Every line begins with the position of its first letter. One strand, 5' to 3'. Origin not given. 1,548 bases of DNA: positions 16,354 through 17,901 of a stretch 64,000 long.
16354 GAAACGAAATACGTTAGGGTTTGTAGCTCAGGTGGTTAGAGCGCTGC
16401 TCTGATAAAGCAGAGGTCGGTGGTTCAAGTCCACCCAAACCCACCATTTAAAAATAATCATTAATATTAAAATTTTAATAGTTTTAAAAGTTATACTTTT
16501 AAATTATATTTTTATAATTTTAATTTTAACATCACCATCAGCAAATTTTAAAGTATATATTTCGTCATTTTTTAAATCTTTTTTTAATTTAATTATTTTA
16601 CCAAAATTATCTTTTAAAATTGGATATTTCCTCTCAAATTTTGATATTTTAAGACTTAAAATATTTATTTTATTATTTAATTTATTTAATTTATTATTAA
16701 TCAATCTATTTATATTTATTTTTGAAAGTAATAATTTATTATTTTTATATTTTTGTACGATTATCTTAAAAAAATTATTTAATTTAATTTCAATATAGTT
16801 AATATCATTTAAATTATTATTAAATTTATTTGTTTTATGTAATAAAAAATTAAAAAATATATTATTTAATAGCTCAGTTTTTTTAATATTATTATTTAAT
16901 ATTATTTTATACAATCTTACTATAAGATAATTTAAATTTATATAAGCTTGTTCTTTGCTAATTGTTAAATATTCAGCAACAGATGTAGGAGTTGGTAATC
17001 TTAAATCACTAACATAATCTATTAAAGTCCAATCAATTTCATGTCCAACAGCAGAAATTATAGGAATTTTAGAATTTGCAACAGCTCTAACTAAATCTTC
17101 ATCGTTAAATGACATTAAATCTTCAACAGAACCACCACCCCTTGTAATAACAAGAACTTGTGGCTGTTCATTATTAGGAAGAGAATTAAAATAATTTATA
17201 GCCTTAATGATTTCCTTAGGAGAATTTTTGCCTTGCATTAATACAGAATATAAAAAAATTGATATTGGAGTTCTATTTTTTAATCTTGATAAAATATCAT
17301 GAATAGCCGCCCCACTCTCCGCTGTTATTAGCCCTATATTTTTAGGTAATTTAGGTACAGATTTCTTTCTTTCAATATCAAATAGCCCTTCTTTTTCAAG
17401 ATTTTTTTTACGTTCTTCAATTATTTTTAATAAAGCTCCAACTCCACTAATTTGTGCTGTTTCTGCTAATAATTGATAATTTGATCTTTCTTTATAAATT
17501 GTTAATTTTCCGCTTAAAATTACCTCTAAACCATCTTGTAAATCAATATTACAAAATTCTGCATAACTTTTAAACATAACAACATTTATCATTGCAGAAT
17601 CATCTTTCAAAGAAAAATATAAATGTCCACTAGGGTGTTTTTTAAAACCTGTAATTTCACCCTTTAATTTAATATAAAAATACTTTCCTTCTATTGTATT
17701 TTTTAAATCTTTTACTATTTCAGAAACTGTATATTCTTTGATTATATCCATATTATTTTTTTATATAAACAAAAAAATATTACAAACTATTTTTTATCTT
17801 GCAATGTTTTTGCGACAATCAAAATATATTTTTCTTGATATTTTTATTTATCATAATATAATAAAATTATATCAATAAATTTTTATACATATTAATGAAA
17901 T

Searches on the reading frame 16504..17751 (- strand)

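Call 62: search_protein_families(library=pfam, proteins=[window:16504-17751:-], max_evalue=0.0001)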
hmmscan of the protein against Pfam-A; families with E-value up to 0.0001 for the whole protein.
window:16504-17751:- (415 aa): 3 families
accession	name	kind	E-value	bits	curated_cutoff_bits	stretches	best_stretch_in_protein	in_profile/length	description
PF02601.20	Exonuc_VII_L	-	1.2e-67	229.1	35.9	1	123-410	1-314/315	Exonuclease VII, large subunit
PF13742.12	tRNA_anti_2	-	1.7e-23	83.1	27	1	7-98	1-93/95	OB-fold nucleic acid binding domain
PF01336.31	tRNA_anti-codon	-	1.1e-10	41.7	27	1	28-99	2-72/75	OB-fold nucleic acid binding domain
